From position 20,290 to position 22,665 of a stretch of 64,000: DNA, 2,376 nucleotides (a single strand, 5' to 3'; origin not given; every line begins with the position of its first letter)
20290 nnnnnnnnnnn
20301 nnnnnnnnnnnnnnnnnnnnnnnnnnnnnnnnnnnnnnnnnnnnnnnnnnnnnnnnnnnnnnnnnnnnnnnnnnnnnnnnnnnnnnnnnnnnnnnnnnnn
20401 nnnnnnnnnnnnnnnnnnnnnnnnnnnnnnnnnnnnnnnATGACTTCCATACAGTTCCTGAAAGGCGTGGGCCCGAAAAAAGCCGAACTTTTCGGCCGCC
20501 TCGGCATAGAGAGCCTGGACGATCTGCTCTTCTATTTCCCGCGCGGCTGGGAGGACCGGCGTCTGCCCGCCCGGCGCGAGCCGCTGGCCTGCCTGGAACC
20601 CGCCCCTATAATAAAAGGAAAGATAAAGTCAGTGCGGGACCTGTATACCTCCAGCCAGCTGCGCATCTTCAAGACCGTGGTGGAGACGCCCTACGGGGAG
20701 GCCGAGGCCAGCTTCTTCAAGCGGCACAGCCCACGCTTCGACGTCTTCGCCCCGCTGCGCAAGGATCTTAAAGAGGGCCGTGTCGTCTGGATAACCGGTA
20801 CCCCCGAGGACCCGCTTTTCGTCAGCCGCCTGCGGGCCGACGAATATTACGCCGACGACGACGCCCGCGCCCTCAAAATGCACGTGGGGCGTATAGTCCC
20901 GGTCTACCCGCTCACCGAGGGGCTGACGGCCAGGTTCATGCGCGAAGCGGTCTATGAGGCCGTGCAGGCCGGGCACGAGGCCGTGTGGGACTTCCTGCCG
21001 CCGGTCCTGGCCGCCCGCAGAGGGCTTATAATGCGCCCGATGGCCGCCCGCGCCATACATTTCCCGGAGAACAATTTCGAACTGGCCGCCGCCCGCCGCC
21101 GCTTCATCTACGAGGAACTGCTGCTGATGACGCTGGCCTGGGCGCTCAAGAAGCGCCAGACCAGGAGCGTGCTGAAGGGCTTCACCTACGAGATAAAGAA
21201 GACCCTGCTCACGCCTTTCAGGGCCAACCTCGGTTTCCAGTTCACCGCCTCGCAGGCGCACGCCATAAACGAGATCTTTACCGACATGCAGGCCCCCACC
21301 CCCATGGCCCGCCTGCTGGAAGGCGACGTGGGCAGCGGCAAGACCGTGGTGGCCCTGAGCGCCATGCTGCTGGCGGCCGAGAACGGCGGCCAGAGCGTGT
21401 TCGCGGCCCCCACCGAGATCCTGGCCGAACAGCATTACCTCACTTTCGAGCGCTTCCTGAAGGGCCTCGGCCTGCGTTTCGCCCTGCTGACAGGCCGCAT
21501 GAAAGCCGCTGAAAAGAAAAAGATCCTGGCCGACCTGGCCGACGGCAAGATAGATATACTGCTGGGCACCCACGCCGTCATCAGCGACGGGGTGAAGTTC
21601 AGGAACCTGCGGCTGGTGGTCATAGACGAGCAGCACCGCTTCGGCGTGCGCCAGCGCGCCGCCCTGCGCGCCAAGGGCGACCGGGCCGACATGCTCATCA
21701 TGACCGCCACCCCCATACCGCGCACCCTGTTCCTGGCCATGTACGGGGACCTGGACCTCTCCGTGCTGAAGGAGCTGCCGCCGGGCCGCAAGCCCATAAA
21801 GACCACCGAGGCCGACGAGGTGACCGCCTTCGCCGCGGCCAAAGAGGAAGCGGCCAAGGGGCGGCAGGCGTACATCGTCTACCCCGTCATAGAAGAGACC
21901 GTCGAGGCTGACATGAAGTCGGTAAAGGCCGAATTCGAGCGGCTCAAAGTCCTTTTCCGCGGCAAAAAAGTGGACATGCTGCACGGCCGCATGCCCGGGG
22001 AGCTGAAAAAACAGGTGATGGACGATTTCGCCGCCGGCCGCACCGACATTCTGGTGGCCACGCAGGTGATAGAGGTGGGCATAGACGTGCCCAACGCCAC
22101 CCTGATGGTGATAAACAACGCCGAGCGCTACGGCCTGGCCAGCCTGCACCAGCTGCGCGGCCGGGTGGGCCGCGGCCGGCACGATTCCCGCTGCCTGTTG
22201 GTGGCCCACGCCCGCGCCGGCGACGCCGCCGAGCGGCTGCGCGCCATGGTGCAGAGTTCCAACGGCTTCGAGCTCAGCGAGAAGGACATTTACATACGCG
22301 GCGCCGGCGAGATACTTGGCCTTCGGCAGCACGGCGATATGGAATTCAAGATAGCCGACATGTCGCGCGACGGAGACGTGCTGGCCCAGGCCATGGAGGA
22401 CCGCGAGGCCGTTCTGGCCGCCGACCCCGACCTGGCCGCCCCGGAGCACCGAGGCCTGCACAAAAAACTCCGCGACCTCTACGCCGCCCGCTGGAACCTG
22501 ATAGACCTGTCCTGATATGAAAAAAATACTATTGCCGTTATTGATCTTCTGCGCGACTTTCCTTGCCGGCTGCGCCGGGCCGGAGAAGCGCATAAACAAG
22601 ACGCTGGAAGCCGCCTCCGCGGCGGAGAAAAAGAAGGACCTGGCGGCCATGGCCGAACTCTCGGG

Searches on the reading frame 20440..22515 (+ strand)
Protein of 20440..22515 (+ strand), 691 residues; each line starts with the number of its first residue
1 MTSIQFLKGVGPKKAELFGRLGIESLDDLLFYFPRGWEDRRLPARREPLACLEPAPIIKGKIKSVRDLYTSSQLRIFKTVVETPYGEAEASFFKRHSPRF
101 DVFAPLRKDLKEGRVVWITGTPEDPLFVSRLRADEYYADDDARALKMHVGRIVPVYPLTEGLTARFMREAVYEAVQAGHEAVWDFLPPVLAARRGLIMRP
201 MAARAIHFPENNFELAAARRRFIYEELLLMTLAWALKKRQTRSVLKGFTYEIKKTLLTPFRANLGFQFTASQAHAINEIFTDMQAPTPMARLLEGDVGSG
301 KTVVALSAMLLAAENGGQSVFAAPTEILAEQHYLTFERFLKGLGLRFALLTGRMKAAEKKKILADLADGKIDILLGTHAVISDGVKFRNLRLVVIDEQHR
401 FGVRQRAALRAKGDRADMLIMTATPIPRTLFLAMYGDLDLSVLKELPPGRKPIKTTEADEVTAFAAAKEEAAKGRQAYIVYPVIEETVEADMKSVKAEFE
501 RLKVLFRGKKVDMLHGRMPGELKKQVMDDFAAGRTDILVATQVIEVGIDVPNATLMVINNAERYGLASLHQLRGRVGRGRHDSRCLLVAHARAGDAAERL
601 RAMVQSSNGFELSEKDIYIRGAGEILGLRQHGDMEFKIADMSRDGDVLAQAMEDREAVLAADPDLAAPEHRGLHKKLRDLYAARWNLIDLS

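Call 29: search_protein_families(library=pfam, proteins=[window:20440-22515:+], max_evalue=0.001)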
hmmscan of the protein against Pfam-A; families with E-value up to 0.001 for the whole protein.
window:20440-22515:+ (691 aa): 8 families
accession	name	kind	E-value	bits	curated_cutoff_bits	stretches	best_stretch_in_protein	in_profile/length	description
PF00271.37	Helicase_C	-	6.2e-28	97.7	23.5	2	472-578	13-108/110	Helicase conserved C-terminal domain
PF00270.35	DEAD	-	3.4e-24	85.9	26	1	270-428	2-162/167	DEAD/DEAH box helicase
PF17191.10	RecG_wedge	-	5e-18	65.6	23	1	4-175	2-159/162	RecG wedge domain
PF19833.4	RecG_dom3_C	-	1.4e-12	47.9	26.8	1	608-686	3-82/87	ATP-dependent DNA helicase RecG, domain 3, C-terminal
PF04851.21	ResIII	-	2e-11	44.5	22.5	1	267-425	3-162/164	Type III restriction enzyme, res subunit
PF22590.2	Cas3-like_C_2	-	4.3e-06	27.4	27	1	497-580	17-105/106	CRISPR-associated nuclease/helicase Cas3, C-terminal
PF13604.12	AAA_30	-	0.00022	21.4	27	1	268-417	2-116/191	AAA domain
PF00176.29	SNF2-rel_dom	-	0.00025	20.7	24.9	1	290-430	19-168/290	SNF2-related domain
